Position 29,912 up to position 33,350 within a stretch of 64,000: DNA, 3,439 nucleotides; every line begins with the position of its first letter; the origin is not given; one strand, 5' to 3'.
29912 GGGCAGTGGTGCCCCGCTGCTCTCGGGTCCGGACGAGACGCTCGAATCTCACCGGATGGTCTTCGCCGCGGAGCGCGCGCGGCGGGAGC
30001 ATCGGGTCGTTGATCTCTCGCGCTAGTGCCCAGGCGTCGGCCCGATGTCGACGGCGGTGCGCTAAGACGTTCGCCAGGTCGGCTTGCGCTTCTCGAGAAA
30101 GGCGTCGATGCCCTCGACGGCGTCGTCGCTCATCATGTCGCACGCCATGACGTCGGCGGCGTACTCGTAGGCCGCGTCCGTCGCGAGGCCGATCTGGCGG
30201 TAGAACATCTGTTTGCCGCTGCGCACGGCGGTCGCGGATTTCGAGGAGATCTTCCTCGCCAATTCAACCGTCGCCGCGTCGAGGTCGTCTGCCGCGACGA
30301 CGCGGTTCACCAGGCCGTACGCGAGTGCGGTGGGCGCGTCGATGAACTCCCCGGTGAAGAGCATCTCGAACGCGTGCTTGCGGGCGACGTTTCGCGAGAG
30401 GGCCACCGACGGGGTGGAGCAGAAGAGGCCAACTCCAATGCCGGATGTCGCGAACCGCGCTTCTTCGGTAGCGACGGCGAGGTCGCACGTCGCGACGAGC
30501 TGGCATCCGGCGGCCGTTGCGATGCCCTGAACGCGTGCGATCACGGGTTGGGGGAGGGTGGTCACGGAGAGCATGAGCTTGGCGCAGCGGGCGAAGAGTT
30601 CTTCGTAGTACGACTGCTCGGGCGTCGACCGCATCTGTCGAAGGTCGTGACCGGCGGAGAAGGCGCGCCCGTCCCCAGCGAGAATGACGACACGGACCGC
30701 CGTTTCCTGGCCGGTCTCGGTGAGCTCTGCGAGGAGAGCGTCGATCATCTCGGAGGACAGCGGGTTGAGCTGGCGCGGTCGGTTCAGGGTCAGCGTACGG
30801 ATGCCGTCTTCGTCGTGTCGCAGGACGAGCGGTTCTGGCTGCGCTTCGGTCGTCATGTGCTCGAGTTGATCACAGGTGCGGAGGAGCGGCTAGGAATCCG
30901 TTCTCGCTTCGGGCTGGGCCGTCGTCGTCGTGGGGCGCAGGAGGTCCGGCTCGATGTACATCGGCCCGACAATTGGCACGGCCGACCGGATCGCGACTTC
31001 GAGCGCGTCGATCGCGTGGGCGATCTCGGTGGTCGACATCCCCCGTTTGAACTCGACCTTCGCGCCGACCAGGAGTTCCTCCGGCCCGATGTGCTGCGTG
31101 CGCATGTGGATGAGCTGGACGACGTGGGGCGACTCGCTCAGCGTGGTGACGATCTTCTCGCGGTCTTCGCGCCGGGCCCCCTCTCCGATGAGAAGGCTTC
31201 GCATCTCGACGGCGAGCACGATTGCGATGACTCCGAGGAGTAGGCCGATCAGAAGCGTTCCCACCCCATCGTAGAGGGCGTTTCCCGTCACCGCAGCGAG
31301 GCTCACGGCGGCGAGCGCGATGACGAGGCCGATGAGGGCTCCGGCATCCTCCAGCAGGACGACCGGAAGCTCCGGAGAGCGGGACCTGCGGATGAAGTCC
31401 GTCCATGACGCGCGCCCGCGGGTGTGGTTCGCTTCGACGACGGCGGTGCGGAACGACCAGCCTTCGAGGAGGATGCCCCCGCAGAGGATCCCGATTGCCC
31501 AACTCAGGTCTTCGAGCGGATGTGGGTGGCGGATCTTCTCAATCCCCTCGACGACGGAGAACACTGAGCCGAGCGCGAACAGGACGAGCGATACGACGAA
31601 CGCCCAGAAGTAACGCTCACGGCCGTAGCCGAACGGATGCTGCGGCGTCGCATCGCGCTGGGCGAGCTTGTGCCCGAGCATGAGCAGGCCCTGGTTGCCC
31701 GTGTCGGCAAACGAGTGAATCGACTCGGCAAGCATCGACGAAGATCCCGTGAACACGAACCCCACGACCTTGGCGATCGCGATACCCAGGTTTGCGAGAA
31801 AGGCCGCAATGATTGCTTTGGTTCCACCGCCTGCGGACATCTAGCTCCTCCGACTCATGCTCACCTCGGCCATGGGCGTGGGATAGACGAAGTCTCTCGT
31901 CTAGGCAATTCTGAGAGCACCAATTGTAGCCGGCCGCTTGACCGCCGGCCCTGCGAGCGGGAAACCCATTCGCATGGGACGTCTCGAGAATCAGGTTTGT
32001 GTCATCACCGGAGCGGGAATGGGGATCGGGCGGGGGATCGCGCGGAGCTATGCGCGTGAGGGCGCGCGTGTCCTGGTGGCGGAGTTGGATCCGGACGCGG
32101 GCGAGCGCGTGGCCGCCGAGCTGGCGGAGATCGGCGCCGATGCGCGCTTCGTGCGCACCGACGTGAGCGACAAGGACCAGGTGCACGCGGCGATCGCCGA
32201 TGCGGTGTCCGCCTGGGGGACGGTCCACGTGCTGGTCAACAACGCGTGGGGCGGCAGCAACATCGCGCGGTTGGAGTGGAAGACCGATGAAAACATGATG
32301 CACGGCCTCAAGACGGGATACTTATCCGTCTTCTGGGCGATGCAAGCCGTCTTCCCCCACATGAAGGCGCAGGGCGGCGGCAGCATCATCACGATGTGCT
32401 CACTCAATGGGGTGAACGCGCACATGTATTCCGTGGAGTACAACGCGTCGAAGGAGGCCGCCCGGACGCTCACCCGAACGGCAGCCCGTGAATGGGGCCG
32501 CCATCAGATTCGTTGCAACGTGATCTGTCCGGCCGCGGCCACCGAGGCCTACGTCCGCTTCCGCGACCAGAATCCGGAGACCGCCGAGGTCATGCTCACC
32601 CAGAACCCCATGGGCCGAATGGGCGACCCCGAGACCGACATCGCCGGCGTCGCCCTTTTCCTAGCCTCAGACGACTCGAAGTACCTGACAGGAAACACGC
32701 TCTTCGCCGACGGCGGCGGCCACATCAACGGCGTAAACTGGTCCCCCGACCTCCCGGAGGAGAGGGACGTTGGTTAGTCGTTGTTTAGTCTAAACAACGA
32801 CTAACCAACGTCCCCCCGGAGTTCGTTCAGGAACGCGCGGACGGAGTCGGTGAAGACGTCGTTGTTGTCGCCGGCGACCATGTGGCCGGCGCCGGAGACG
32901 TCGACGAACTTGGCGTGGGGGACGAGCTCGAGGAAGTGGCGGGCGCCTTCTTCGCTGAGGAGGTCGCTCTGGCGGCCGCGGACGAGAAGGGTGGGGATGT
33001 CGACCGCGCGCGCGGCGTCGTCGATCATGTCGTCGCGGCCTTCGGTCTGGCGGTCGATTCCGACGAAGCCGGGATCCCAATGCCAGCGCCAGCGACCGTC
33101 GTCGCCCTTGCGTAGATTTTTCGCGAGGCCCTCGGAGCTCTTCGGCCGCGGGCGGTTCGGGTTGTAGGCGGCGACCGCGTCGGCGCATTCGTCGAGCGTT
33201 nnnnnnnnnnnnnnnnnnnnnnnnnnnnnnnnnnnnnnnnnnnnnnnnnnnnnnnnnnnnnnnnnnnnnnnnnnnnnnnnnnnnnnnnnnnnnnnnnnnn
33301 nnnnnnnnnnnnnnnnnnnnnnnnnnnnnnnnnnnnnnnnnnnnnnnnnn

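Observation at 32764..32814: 51-bp perfect palindrome that encodes the same C-terminal tripeptide-plus-stop (DVG*) for two convergent genes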

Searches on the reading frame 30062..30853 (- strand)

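Call 63: search_protein_families(library=pfam, proteins=[window:30062-30853:-])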
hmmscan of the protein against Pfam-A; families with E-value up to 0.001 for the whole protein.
window:30062-30853:- (263 aa): 2 families
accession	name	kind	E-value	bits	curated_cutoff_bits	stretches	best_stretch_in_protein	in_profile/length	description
PF00378.25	ECH_1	-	6.4e-52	176.8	27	1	15-261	3-249/251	Enoyl-CoA hydratase/isomerase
PF16113.10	ECH_2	-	7.6e-34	118.1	27.2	1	18-205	1-191/335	Enoyl-CoA hydratase/isomerase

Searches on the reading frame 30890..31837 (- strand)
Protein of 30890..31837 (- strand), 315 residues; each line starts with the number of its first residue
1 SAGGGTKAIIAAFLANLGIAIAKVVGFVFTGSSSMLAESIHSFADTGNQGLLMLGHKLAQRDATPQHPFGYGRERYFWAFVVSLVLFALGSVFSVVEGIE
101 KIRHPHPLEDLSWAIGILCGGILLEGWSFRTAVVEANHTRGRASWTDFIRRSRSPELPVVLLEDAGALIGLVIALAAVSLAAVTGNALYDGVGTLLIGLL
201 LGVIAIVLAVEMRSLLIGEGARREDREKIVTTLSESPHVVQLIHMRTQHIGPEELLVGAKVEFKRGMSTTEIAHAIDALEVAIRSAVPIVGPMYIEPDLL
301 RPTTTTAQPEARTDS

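Call 63: search_protein_families(library=pfam, proteins=[window:30890-31837:-])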
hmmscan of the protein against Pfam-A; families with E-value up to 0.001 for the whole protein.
window:30890-31837:- (315 aa): 2 families
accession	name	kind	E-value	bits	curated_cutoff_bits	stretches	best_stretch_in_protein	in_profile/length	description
PF01545.26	Cation_efflux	-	2.2e-40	139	26.6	1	9-216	1-197/198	Cation efflux family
PF09534.15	Trp_oprn_chp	-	0.00053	20.3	29.6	1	166-239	39-112/180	Tryptophan-associated transmembrane protein (Trp_oprn_chp)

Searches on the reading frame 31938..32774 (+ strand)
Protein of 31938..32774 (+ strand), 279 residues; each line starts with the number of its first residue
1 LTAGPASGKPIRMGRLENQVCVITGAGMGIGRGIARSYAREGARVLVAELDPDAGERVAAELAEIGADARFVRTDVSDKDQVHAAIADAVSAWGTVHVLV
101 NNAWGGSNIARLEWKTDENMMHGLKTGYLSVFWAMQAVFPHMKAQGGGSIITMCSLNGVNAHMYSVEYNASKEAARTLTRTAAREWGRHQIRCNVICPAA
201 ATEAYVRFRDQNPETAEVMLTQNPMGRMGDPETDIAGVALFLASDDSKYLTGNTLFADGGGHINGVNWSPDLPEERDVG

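Call 12: search_protein_families(library=pfam, proteins=[window:31938-32774:+])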
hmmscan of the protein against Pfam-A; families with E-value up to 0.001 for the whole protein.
window:31938-32774:+ (279 aa): 4 families
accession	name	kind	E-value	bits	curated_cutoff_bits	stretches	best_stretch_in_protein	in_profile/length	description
PF13561.12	adh_short_C2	-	1e-52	179.5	27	1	25-262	1-236/236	Enoyl-(Acyl carrier protein) reductase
PF00106.31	adh_short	-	3.1e-46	157.8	26.6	1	20-200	2-181/195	short chain dehydrogenase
PF08659.16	KR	-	1e-08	35.7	22.6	1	22-180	4-161/180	KR domain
PF02737.24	3HCDH_N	-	0.00023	21.6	22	0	23-84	4-62/180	3-hydroxyacyl-CoA dehydrogenase, NAD binding domain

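Call 16: find_homologous_proteins(query=window:31938-32774:+)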
Query window:31938-32774:+ (279 aa): 7846 proteins with E <= 0.001 among 8000 candidates; the best 120 are listed.
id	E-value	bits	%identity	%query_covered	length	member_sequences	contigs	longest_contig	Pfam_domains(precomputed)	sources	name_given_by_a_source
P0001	7.2e-159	546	90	94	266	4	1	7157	PF08659.17,PF13561.13,PF00106.32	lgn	-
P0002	2.8e-155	534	83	99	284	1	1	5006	PF08659.17,PF13561.13,PF00106.32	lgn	-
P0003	6.8e-155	532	88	94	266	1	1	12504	PF08659.17,PF13561.13,PF00106.32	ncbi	-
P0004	2.0e-153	528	86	94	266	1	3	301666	PF08659.17,PF13561.13,PF00106.32,PF02737.25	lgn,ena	-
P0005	1.2e-145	502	83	94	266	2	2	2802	PF08659.17,PF13561.13,PF00106.32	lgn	-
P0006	9.3e-141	486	82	92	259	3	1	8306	PF08659.17,PF13561.13,PF00106.32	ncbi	-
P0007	6.0e-139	480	79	94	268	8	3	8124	PF08659.17,PF13561.13,PF00106.32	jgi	jgi:NAD(P)-dependent dehydrogenase (short-subunit alcohol dehydrogenase family)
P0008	7.5e-139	480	78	94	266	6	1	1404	PF08659.17,PF13561.13,PF00106.32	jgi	jgi:NAD(P)-dependent dehydrogenase (short-subunit alcohol dehydrogenase family)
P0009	2.7e-137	475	83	90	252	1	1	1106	PF08659.17,PF13561.13,PF00106.32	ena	-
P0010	2.4e-134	465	76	94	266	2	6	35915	PF08659.17,PF13561.13,PF00106.32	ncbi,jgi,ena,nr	ncbi:MAG: SDR family oxidoreductase [Deltaproteobacteria bacterium]|nr:SDR family oxidoreductase [De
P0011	5.4e-133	461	76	95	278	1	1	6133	PF08659.17,PF13561.13,PF00106.32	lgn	-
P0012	2.2e-129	449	74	94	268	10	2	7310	PF08659.17,PF13561.13,PF00106.32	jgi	jgi:NAD(P)-dependent dehydrogenase (short-subunit alcohol dehydrogenase family)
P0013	1.4e-125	436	73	94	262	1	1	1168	PF08659.17,PF13561.13,PF00106.32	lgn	-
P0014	1.6e-122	426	71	94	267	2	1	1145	PF08659.17,PF13561.13,PF00106.32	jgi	jgi:NAD(P)-dependent dehydrogenase (short-subunit alcohol dehydrogenase family)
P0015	2.7e-122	426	70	94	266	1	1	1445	PF08659.17,PF13561.13,PF00106.32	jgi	jgi:NAD(P)-dependent dehydrogenase (short-subunit alcohol dehydrogenase family)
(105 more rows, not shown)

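Call 28: find_encoding_contigs(protein=P0001, flank=3000, max_places=3)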
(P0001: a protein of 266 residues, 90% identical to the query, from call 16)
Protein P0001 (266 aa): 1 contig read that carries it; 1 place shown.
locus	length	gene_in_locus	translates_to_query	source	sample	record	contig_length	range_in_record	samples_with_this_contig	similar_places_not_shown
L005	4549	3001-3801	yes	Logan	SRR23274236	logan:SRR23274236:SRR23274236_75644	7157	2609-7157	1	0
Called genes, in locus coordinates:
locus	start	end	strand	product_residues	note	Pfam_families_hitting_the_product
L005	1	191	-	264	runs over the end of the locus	PF00378:ECH_1, PF16113:ECH_2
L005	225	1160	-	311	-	PF01545:Cation_efflux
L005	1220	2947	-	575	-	PF07969:Amidohydro_3, PF01979:Amidohydro_1 (weak)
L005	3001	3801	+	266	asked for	PF00106:adh_short, PF08659:KR (weak), PF13561:adh_short_C2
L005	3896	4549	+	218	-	?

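Call 50: list_cluster_members(proteins=[window:31974-32774:+, window:31938-32774:+, window:32804-33661:-])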
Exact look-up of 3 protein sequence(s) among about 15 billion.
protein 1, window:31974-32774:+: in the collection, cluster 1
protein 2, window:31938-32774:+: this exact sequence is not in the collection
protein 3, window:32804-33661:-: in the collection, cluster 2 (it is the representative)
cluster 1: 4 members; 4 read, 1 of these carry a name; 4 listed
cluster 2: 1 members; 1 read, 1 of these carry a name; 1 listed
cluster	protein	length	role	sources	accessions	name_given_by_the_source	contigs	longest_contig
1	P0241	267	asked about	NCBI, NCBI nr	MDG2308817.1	MAG: SDR family NAD(P)-dependent oxidoreductase [Candidatus Binatia bacterium] | SDR family NAD(P)-dependent oxidoreductase [Candidatus Binatia bacterium]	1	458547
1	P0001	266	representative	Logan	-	-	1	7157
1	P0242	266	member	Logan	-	-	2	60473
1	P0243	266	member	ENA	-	-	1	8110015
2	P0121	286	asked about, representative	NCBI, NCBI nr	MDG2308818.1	MAG: alpha/beta hydrolase [Candidatus Binatia bacterium] | alpha/beta hydrolase [Candidatus Binatia bacterium]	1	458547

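Call 53: find_encoding_contigs(protein=P0242, flank=4000, max_places=3)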
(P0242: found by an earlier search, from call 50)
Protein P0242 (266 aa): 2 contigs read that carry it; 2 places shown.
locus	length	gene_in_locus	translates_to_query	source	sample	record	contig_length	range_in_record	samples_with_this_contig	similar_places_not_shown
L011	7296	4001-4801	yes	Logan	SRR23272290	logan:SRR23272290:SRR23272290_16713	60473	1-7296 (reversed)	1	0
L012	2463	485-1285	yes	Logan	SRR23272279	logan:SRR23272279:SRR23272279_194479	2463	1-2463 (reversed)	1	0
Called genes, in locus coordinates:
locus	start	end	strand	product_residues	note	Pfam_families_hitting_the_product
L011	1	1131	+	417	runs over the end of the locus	PF01408:GFO_IDH_MocA, PF02894:GFO_IDH_MocA_C, PF22725:GFO_IDH_MocA_C3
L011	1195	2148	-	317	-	PF01545:Cation_efflux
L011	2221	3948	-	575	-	PF07969:Amidohydro_3, PF01979:Amidohydro_1 (weak)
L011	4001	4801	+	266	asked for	PF00106:adh_short, PF08659:KR (weak), PF13561:adh_short_C2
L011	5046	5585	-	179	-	PF16347:SGSH_C (faint)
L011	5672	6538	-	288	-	PF00561:Abhydrolase_1, PF12146:Hydrolase_4, PF12697:Abhydrolase_6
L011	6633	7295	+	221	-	?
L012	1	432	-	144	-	?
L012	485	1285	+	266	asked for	PF00106:adh_short, PF08659:KR (weak), PF13561:adh_short_C2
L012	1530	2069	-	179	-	PF16347:SGSH_C (faint)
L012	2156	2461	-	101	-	?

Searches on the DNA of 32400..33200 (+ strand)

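Call 35: search_rna_families(source=window, start=32400, end=33200, threshold=evalue, max_evalue=10)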
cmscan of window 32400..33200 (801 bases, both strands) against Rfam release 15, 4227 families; matches with E-value up to 10: 8.
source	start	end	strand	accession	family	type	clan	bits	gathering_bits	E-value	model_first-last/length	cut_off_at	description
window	32754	32819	-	RF04141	MIR8622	Gene; miRNA;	-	27.3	197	0.0079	1-212/212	no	MIR8622 microRNA precursor family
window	32754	32819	+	RF04141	MIR8622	Gene; miRNA;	-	26.5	197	0.012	1-212/212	no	MIR8622 microRNA precursor family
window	32751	32833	+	RF03594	mir-3817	Gene; miRNA;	-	23.8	90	0.046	1-89/89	no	mir-3817 microRNA precursor family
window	32764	32814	-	RF00456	mir-34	Gene; miRNA;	CL00087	23.7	53.4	0.011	1-72/72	no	mir-34 microRNA precursor family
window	32763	32813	-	RF03474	mir-4766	Gene; miRNA;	-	19.8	72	0.51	1-56/56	no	mir-4766 microRNA precursor family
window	32690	32747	-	RF03989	mir-7950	Gene; miRNA;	-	15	82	8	1-59/59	no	mir-7950 microRNA precursor family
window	32768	32812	-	RF02858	Arrc08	Gene; sRNA;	-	11.1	219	2.5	177-222/270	no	Actinobacillus sRNA 08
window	32766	32812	+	RF02238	asX4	Gene; sRNA;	-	8.6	100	8.6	1-47/309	no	Xanthomonas sRNA asX4/Xoo4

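Call 65: search_dna_similar(query=window:32755-32823:+, collection=plasmids, mode=distant, max_evalue=1, max_rows=10)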
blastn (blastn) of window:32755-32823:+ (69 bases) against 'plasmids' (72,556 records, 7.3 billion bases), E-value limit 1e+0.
No match.

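Call 66: search_dna_similar(query=window:32755-32823:+, collection=phages, mode=distant, max_evalue=1, max_rows=10)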
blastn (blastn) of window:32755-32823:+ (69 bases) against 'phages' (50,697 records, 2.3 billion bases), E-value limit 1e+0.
No match.
